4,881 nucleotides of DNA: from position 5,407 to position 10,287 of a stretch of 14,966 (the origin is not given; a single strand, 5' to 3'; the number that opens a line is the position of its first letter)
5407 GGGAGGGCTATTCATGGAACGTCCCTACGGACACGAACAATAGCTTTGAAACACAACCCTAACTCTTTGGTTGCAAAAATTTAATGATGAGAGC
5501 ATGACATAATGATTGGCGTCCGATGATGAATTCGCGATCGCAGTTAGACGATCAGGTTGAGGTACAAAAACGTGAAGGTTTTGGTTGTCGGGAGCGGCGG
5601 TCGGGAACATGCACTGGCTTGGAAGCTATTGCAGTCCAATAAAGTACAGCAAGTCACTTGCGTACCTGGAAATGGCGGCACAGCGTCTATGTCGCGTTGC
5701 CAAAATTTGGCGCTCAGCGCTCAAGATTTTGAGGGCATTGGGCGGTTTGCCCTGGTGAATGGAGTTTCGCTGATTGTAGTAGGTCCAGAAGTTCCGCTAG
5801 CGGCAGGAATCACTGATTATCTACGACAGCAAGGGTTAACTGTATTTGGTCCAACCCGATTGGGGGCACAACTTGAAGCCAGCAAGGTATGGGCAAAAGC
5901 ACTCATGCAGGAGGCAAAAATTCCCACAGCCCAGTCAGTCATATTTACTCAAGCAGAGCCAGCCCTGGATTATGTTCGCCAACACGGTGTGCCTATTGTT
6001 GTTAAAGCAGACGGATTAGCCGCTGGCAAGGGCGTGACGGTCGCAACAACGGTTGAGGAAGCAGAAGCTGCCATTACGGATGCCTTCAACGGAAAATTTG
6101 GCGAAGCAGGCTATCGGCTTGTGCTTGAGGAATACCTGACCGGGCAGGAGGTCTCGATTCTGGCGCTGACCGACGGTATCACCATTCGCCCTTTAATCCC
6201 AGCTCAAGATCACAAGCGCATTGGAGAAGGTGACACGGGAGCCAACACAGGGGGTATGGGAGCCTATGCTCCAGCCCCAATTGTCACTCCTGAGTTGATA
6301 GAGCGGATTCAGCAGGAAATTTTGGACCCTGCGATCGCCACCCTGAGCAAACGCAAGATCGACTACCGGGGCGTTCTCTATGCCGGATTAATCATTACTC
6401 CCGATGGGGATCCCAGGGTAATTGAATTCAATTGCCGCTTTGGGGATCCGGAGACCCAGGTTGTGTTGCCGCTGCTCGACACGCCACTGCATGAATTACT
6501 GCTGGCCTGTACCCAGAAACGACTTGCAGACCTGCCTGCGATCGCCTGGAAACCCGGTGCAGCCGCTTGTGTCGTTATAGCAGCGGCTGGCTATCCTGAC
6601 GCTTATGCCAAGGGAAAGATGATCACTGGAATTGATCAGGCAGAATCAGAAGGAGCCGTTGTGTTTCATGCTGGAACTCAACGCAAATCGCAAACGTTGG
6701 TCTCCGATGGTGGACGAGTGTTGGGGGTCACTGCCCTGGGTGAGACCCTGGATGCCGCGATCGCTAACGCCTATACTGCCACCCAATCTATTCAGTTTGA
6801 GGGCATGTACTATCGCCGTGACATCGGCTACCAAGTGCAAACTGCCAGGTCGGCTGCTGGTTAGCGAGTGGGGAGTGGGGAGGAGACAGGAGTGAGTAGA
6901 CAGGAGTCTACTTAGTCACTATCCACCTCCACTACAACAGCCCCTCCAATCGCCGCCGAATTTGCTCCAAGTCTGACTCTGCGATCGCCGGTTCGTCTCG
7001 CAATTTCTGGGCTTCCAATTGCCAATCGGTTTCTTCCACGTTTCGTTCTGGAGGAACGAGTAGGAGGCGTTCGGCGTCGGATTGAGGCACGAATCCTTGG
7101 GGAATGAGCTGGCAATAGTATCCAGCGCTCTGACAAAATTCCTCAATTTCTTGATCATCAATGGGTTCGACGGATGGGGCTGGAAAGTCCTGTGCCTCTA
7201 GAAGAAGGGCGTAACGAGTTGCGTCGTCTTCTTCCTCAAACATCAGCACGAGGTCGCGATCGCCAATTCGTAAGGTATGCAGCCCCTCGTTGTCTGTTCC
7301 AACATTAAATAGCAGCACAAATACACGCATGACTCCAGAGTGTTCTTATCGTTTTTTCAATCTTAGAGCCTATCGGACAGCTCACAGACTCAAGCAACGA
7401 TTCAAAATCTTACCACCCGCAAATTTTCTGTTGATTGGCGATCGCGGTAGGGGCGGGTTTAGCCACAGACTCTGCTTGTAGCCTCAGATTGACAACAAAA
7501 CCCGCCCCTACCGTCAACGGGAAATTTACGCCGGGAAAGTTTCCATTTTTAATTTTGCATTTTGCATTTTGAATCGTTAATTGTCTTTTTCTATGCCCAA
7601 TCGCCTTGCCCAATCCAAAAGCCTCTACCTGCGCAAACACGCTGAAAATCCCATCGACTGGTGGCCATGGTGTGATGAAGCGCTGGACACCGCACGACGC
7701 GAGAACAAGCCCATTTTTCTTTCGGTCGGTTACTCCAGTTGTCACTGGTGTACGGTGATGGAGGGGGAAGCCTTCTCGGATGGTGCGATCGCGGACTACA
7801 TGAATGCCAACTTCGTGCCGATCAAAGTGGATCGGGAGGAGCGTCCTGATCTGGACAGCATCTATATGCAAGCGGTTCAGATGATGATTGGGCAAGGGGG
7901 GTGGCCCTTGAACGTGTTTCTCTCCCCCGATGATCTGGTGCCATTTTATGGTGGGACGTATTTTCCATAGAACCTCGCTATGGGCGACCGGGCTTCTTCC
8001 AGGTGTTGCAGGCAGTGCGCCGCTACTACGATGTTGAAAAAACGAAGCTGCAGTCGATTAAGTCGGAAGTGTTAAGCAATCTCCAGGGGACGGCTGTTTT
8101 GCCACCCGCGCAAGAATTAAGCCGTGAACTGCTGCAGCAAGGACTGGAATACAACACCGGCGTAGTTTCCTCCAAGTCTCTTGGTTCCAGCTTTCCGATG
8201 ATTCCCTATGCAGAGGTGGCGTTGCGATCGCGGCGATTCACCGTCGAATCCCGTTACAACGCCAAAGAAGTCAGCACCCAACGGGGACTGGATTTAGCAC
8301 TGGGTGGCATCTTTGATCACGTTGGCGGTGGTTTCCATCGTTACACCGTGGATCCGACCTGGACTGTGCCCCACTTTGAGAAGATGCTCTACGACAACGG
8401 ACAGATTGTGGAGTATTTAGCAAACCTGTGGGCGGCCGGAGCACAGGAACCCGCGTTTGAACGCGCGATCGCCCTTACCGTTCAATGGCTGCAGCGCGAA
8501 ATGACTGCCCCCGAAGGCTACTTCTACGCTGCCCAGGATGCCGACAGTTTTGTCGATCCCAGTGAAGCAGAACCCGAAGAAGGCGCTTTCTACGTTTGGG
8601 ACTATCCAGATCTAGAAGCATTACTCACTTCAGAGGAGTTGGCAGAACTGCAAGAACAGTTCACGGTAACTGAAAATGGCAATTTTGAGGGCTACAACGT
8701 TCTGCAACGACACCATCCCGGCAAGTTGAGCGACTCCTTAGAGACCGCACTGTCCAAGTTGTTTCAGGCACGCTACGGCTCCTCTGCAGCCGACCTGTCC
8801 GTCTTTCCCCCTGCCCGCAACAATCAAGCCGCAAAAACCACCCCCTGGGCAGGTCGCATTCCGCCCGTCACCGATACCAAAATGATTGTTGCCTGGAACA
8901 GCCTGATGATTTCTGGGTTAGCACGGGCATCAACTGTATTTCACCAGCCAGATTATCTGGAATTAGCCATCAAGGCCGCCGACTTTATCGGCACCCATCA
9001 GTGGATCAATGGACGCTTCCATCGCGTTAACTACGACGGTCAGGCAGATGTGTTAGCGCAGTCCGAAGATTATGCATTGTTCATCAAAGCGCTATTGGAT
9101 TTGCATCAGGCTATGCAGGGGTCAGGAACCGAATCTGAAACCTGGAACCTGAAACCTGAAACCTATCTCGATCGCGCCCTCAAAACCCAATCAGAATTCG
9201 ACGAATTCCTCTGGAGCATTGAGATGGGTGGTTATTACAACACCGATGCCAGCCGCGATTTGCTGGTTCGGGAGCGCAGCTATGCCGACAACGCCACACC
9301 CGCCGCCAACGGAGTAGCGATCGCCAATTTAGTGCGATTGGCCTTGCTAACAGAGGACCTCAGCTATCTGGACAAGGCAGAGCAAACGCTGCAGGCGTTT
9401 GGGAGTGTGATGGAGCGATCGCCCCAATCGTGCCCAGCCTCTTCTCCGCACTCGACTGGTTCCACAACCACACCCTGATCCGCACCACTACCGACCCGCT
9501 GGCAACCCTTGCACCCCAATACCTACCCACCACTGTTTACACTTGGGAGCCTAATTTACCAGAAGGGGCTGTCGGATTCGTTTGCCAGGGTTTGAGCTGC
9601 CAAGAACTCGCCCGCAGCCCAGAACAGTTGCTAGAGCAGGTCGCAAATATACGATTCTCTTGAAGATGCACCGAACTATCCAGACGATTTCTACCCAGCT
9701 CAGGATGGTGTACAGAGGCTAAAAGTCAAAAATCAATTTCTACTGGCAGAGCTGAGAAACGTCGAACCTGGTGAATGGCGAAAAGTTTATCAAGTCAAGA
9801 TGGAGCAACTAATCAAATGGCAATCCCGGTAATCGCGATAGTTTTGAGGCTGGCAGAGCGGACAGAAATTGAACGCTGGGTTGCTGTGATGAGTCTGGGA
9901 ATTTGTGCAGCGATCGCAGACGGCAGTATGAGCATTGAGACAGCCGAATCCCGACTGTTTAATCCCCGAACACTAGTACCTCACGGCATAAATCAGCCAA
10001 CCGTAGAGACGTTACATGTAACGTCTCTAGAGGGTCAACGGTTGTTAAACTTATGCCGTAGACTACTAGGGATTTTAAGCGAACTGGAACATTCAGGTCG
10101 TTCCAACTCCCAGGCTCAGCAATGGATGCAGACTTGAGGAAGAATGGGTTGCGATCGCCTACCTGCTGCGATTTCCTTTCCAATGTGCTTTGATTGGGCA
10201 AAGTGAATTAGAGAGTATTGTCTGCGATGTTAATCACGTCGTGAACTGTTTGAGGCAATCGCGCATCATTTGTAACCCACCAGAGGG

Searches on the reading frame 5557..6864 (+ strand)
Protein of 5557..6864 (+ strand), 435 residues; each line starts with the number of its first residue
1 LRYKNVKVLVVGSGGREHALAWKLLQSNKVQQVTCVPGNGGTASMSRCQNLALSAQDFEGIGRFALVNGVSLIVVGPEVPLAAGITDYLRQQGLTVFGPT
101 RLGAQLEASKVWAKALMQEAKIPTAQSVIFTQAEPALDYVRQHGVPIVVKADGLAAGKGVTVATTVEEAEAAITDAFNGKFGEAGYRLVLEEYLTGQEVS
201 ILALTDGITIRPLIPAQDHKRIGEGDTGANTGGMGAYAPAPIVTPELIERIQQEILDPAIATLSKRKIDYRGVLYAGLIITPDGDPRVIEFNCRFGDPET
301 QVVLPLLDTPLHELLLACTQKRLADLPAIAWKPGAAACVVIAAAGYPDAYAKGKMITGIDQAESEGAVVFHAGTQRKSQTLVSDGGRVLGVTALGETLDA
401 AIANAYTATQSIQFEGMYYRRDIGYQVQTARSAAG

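Call 4: search_protein_families(library=pfam, proteins=[window:5557-6864:+], max_evalue=0.01)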
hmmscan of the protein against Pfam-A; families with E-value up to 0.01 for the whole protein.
window:5557-6864:+ (435 aa): 7 families
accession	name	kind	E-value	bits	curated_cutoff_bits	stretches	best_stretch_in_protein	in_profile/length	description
PF01071.24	GARS_A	-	2e-78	263.2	27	1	108-300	1-194/194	Phosphoribosylglycinamide synthetase, ATP-grasp (A) domain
PF02844.21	GARS_N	-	5.2e-36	123.8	29.5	1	7-107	2-100/100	Phosphoribosylglycinamide synthetase, N domain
PF02843.22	GARS_C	-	1.5e-33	115.4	34.8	1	336-425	1-91/92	Phosphoribosylglycinamide synthetase, C domain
PF02786.22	CPSase_L_D2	-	8.6e-10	38.9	19.8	1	110-294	2-179/211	Carbamoyl-phosphate synthase L chain, ATP binding domain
PF02655.19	ATP-grasp_3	-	6.1e-05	23.6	23.2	1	114-296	9-158/160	ATP-grasp domain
PF02222.28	ATP-grasp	-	7.8e-05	22.8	27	1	116-203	2-86/179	ATP-grasp domain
PF07478.18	Dala_Dala_lig_C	-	0.0023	17.9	24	1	116-208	1-96/204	D-ala D-ala ligase C-terminus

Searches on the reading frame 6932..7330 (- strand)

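Call 4: search_protein_families(library=pfam, proteins=[window:6932-7330:-], max_evalue=0.01)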
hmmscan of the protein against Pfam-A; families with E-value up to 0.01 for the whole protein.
window:6932-7330:- (132 aa): 1 family
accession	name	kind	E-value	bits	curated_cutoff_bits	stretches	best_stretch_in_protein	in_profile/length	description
PF11360.13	DUF3110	-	8.5e-38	128.9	20.2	1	3-95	1-84/84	Protein of unknown function (DUF3110)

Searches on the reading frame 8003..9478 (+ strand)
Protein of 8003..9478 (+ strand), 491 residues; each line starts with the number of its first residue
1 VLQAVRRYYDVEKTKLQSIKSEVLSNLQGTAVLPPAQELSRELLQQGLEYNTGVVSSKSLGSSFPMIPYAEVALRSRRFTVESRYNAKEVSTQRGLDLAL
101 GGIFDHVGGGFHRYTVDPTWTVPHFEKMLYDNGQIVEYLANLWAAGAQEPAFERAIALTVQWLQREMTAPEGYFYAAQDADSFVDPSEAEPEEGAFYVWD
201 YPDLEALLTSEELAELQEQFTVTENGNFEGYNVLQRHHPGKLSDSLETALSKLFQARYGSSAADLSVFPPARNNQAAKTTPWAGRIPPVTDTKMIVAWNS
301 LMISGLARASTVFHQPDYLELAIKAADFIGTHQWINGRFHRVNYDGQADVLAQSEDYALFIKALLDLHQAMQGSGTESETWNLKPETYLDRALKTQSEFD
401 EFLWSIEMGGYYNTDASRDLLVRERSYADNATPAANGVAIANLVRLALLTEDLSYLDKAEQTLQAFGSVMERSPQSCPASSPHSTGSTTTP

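Call 4: search_protein_families(library=pfam, proteins=[window:8003-9478:+], max_evalue=0.01)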
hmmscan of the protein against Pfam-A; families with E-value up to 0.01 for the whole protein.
window:8003-9478:+ (491 aa): 0 families

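Call 17: find_encoding_contigs(protein=window:8003-9478:+, flank=10000, max_places=6)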
Protein window:8003-9478:+ (491 aa): no gene with exactly this product is on record in the collection.

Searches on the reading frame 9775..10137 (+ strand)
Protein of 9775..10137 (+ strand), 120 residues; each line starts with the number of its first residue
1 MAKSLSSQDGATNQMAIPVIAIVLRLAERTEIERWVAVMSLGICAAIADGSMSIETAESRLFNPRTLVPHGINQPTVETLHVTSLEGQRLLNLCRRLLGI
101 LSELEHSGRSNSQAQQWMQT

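Call 4: search_protein_families(library=pfam, proteins=[window:9775-10137:+], max_evalue=0.01)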
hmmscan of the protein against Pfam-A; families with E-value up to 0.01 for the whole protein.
window:9775-10137:+ (120 aa): 1 family
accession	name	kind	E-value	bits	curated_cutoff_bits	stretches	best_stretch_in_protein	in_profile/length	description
PF13108.11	DUF3969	-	6.3e-05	23.4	25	1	29-81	3-58/106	Protein of unknown function (DUF3969)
